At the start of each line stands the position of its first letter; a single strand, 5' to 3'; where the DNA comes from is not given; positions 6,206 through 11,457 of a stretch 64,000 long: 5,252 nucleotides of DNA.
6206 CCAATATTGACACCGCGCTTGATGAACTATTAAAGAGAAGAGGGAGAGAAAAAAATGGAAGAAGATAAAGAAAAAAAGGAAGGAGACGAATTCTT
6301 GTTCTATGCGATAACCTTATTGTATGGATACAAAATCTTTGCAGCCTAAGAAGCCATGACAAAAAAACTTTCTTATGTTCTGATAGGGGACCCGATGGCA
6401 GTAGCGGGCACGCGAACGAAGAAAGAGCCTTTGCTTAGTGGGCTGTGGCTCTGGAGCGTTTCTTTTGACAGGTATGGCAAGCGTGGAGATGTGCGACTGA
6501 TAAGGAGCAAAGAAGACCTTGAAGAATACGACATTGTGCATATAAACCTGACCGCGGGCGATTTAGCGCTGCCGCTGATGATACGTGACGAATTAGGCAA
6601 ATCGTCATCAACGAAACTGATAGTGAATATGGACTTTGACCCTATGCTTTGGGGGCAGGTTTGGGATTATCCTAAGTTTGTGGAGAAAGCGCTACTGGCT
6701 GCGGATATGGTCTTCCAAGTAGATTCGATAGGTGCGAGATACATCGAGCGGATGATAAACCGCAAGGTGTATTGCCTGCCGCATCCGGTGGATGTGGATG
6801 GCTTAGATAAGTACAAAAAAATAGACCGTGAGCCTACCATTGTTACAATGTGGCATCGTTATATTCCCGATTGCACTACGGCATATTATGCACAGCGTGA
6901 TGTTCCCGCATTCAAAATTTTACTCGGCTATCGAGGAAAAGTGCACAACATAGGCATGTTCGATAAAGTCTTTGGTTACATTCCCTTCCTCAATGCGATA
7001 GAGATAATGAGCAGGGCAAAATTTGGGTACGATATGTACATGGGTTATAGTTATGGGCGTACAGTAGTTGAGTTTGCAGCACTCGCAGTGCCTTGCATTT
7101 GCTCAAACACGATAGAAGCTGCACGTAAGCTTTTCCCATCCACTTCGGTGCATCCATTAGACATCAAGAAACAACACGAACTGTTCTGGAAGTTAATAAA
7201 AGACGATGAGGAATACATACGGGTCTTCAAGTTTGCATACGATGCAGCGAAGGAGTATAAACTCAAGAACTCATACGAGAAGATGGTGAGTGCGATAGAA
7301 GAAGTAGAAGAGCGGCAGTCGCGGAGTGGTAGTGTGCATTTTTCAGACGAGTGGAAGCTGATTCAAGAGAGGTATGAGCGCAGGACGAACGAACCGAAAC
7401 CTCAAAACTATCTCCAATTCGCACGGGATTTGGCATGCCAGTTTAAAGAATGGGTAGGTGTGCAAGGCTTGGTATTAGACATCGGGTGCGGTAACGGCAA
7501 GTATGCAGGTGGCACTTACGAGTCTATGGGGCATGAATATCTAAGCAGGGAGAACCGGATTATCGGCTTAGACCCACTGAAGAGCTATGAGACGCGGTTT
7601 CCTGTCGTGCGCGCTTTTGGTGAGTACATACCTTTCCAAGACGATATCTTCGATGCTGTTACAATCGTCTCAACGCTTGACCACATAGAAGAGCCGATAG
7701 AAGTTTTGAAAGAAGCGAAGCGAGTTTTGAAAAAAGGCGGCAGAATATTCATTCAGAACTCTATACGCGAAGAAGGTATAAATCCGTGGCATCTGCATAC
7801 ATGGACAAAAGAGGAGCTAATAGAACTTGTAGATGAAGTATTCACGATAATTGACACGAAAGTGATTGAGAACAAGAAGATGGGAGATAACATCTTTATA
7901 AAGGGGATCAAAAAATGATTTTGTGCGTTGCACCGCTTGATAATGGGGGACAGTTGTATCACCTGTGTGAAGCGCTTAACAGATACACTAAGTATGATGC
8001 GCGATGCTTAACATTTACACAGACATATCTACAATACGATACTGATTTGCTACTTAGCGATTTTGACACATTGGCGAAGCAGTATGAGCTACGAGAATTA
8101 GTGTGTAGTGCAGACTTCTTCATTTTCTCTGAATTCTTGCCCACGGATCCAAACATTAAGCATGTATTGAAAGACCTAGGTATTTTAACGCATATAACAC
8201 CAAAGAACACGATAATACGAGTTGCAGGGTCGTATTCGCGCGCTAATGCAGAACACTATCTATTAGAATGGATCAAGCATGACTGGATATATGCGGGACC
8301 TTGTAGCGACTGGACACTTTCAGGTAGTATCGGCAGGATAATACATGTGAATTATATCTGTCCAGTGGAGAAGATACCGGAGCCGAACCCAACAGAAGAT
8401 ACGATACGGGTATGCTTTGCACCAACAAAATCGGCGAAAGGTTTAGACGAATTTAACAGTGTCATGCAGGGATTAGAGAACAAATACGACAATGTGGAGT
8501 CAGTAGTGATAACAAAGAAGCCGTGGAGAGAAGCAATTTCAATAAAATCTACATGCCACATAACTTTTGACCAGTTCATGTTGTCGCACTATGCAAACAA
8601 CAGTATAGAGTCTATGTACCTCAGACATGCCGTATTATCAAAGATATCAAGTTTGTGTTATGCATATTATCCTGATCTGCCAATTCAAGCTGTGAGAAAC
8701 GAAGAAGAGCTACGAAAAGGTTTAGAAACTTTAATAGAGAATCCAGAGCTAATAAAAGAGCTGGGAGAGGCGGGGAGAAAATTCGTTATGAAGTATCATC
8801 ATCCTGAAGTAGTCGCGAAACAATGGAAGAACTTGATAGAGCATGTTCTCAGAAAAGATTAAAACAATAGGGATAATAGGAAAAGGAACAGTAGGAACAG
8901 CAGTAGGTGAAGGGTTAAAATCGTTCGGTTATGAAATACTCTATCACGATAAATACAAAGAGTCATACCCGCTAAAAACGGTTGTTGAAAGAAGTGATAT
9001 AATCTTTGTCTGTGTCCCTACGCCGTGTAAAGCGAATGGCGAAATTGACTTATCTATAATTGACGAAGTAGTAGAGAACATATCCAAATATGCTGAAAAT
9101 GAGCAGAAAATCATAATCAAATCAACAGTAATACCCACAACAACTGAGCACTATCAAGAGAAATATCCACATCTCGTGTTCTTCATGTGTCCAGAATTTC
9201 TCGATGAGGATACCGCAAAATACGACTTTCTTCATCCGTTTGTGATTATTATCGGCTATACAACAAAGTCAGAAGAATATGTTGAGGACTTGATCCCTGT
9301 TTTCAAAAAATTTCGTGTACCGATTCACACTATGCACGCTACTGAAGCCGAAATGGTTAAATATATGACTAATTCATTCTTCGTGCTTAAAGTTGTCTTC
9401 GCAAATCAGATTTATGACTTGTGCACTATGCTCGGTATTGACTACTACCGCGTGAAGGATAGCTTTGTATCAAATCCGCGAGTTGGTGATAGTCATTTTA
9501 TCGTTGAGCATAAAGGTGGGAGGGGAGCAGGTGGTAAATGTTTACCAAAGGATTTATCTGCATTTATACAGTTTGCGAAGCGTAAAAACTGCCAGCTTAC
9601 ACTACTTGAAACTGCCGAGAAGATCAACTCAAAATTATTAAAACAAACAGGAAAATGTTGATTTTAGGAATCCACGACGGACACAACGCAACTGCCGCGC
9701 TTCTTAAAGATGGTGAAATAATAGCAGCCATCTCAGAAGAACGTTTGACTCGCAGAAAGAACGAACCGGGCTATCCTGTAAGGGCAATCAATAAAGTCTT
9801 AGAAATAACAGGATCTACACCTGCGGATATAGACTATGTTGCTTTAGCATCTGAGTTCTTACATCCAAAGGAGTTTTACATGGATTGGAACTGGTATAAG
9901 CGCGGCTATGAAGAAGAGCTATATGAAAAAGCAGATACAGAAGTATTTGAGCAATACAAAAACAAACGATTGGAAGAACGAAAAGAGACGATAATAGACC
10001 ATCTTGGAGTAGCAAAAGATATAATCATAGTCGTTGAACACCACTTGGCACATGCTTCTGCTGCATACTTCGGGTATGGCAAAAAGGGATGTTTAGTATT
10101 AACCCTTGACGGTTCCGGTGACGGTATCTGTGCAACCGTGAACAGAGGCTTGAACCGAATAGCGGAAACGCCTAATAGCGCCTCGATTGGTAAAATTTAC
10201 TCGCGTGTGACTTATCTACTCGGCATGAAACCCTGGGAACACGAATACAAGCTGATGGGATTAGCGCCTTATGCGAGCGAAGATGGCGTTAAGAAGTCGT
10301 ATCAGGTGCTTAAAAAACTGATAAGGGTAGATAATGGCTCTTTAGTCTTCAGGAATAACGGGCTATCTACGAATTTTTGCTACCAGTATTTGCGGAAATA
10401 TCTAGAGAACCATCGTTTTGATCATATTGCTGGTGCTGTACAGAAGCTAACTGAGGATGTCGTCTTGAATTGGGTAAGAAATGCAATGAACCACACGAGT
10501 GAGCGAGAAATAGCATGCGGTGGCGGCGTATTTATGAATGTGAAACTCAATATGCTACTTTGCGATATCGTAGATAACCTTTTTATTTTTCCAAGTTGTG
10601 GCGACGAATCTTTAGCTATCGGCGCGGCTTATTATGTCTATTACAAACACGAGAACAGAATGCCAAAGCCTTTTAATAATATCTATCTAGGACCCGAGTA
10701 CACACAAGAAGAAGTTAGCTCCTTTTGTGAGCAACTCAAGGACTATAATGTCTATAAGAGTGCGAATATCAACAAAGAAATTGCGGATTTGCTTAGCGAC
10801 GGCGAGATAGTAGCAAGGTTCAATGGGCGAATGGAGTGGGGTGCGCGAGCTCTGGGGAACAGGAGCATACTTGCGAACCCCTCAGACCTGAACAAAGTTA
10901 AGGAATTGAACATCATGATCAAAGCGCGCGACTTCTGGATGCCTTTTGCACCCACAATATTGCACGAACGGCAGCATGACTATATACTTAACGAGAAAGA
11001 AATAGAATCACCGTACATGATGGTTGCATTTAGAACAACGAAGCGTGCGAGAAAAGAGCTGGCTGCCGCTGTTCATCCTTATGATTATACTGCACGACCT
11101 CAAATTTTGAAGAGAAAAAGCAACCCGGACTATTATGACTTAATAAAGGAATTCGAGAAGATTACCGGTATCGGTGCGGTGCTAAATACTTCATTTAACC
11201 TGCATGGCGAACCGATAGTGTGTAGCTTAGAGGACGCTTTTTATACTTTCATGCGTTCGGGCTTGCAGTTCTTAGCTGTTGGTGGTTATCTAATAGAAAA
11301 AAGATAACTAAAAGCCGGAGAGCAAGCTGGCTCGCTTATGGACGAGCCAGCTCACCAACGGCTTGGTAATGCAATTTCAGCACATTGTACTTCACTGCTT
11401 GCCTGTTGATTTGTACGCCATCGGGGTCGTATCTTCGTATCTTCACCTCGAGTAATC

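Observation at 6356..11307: Glycan-modification cassette with a GT4-methyltransferase fusion, a truncated UDP-sugar dehydrogenase and an O-carbamoyltransferase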

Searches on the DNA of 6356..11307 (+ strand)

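Call 9: search_dna_similar(query=window:6356-11307:+, collection=phages, mode=distant)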
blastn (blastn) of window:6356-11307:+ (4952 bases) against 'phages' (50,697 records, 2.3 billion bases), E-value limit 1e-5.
No match.

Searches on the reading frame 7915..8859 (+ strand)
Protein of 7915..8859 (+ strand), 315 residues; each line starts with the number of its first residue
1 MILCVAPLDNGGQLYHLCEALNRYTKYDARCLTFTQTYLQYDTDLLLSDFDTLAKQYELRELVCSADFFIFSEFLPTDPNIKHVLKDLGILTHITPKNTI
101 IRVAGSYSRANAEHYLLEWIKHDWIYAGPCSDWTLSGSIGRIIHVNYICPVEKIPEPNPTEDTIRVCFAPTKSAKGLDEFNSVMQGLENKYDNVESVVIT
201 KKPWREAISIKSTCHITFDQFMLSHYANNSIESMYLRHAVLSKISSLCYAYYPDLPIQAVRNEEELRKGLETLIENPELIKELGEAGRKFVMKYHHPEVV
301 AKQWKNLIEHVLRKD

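Call 3: search_protein_families(library=pfam, proteins=[window:7915-8859:+], max_evalue=0.1)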
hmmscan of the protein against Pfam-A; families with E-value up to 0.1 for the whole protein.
window:7915-8859:+ (315 aa): 2 families
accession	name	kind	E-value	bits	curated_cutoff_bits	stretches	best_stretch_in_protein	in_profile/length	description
PF13524.12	Glyco_trans_1_2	-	0.00054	20.4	25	1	257-304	95-142/144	Glycosyl transferase-like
PF24597.1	TPR_DOP1_M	-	0.0013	18.8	26.7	1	172-249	54-128/186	DOP1 middle TPR domain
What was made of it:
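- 7915..8862 (+): ORF2 ('GT2'), a second divergent GT-B fold glycosyltransferase. Pfam gives only Glyco_trans_1_2 at E 5e-4, below cutoff (call 3).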

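Call 4: search_protein_families(library=ncbifam, proteins=[window:7915-8859:+], max_evalue=0.1)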
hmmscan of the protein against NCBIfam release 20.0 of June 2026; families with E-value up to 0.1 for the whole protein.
window:7915-8859:+ (315 aa): 3 families
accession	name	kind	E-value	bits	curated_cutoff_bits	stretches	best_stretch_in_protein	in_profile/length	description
NF038298.1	EPS_HpsO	equivalog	0.0085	14.9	575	1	261-308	337-384/388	hormogonium polysaccharide biosynthesis glycosyltransferase HpsO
TIGR02149.1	glgA_Coryne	subfamily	0.019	14.1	302.4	1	262-311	341-390/391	glycogen synthase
NF038229.1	Glyco4_Geo_Pelo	equivalog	0.032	13.3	400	1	261-312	286-337/338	GPMC system family 4 glycosyltransferase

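Call 22: search_protein_families(library=phrogs, proteins=[window:7915-8859:+], max_evalue=0.01)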
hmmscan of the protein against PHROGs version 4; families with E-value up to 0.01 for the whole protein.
window:7915-8859:+ (315 aa): 0 families

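Call 25: find_homologous_proteins(query=window:7915-8859:+)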
Query window:7915-8859:+ (315 aa): 55 proteins with E <= 0.001 among 625 candidates.
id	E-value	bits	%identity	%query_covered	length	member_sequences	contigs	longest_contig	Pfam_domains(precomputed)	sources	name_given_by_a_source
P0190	5.4e-192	655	89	100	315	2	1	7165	-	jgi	-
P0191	2.5e-189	646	87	100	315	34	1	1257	-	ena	-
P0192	1.9e-148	512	71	99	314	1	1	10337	-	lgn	-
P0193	4.5e-112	393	57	98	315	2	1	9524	PF13524.13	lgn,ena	-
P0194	7.5e-110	385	57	98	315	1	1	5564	PF13524.13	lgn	-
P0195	2.9e-106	374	55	98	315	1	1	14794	PF13524.13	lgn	-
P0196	6.1e-106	373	52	98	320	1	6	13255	-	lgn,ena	-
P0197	4.7e-105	370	52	99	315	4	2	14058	-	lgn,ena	-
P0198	7.5e-105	369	55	97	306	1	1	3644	-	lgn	-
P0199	1.4e-104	368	52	100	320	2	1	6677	-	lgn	-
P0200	9.2e-104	365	53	98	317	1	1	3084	-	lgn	-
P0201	1.0e-103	365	55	97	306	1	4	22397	-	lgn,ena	-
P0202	8.7e-103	362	54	98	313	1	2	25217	-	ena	-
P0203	8.5e-102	359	54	98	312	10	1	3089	-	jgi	-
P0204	9.5e-102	359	52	98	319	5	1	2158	-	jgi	-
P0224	1.5e-90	322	51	98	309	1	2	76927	-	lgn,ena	-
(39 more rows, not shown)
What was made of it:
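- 7915..8862 (+): The family has 55 clusters (call 25).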

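Call 36: find_related_loci(query=A2, collection=viral_contigs, flank=10000)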
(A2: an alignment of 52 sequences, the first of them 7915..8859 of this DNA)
Query A2 (315 aa) in viral_contigs; peptide patterns used: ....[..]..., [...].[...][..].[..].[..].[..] (x = any residue, [..] = any of these).
28 stretches matched a pattern; 1 encode a relative of the query (tblastn E <= 1e-3); 1 distinct loci.
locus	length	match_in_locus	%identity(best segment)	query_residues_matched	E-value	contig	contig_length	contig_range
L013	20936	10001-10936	25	2-315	5e-22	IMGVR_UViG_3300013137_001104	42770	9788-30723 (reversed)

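Call 39: predict_structure(alignment_id=A2)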
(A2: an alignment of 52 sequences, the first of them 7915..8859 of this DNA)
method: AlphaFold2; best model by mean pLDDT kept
length: 315 residues; sequences in the alignment: 52
mean_pLDDT: 95.8   pTM: 0.92
mean pLDDT of the five models: 95.8, 95.7, 95.5, 95.0, 94.7
residues with pLDDT >= 90: 300; 70-90: 14; 50-70: 1; < 50: 0
segments of 3 or more residues with pLDDT < 50: none
pLDDT, mean of each block of 10 residues (from residue 1): 95 97 98 95 95 95 96 94 94 96 93 94 94 89 96 96 96 95 98 97 97 98 95 99 96 97 98 98 98 98 98 82
secondary structure, 60 per line:
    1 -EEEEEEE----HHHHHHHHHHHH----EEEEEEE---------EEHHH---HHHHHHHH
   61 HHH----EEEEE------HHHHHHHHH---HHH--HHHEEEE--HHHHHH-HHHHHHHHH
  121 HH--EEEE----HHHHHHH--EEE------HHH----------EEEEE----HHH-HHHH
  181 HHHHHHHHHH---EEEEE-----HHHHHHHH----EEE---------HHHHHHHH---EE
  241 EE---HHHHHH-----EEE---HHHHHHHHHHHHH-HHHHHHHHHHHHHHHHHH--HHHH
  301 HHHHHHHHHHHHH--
elements in order: E2-8 H13-24 E29-35 H53-63 E68-72 H79-87 E99-102 H105-110 H112-122 E125-128 H133-139 E142-144 E164-168 H177-190 E194-198 H204-211 E216-218 H228-235 E239-242 H246-251 E257-259 H263-275 H277-294 H297-313

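Call 50: find_related_loci(query=A2, collection=genome_contigs, flank=10000)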
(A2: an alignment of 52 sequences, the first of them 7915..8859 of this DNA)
Query A2 (315 aa) in genome_contigs; peptide patterns used: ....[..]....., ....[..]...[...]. (x = any residue, [..] = any of these).
17 stretches matched a pattern; 3 encode a relative of the query (tblastn E <= 1e-3); 3 distinct loci.
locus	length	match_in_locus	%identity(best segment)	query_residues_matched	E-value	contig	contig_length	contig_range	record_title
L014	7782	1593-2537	99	1-315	0e+0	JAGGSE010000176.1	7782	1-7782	MAG: bacterium isolate AUK014 PB_MANV_014_c_000000000641, whole genome shotgun sequence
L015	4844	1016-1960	54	2-311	1e-104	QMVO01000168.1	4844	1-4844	MAG: Methanosarcinales archaeon isolate B64_G16 B64_Guay16_scaffold_19851, whole genome shotgun sequence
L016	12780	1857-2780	27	2-311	8e-24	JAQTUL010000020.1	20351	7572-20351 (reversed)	MAG: Candidatus Colwellbacteria bacterium isolate STB_63 NODE_5934_length_20351_cov_12.950109_Sandtown_B, whole genome s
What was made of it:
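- Copies occur in contigs binned into MAGs (call 50).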

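Call 57: find_encoding_contigs(protein=P0224, flank=10000, max_places=1)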
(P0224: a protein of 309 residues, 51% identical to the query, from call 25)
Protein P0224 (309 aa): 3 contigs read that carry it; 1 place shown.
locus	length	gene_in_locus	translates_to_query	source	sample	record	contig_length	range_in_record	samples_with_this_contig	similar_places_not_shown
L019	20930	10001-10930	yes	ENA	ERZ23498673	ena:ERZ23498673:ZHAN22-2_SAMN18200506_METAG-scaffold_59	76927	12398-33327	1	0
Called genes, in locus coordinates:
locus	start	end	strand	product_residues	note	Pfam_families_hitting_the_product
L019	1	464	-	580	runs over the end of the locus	PF13229:Beta_helix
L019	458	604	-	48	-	-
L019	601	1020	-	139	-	-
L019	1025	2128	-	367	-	-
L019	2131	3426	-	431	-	PF05048:NosD, PF13229:Beta_helix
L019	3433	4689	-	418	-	-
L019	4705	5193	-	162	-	-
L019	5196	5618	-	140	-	-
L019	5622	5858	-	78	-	-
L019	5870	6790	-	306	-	-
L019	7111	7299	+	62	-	-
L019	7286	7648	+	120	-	PF12802:MarR_2, PF12840:HTH_20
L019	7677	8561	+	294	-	PF01370:Epimerase, PF04321:RmlD_sub_bind, PF16363:GDP_Man_Dehyd, PF01073:3Beta_HSD, PF07993:NAD_binding_4, PF02719:Polysacc_synt_2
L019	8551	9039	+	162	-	PF24694:LNS2_PITM1-3 (weak)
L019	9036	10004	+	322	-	-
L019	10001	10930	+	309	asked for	-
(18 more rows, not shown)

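Call 81: find_related_loci(query=A2, collection=metagenome_contigs, flank=8000)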
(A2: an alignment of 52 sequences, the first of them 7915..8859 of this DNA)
Query A2 (315 aa) in metagenome_contigs; peptide patterns used: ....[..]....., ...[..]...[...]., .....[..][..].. (x = any residue, [..] = any of these).
600 stretches matched a pattern (row limit reached: there are more); 27 encode a relative of the query (tblastn E <= 1e-3); 27 distinct loci.
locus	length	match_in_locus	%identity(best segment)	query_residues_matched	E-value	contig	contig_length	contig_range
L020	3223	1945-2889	90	1-315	0e+0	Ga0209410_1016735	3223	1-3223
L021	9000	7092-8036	88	1-315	0e+0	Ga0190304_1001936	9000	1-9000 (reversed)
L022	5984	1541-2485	88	1-315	0e+0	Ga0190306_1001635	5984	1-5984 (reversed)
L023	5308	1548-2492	88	1-315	0e+0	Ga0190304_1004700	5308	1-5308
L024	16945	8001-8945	88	1-315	0e+0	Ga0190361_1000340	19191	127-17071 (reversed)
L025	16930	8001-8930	52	2-311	6e-110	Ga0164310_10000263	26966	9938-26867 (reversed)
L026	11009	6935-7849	53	2-311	4e-103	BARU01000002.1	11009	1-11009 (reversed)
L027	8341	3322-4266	53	2-311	1e-102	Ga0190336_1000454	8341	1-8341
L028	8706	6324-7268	52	2-311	2e-101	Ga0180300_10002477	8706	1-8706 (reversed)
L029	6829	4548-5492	53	2-311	3e-101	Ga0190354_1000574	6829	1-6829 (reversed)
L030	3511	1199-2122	50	2-311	9e-103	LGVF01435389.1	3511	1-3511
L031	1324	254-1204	50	2-315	6e-108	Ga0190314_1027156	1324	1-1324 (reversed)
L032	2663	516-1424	49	1-311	2e-101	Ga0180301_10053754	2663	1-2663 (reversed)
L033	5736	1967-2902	50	2-311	6e-97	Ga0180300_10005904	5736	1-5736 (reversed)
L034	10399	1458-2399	47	2-314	3e-96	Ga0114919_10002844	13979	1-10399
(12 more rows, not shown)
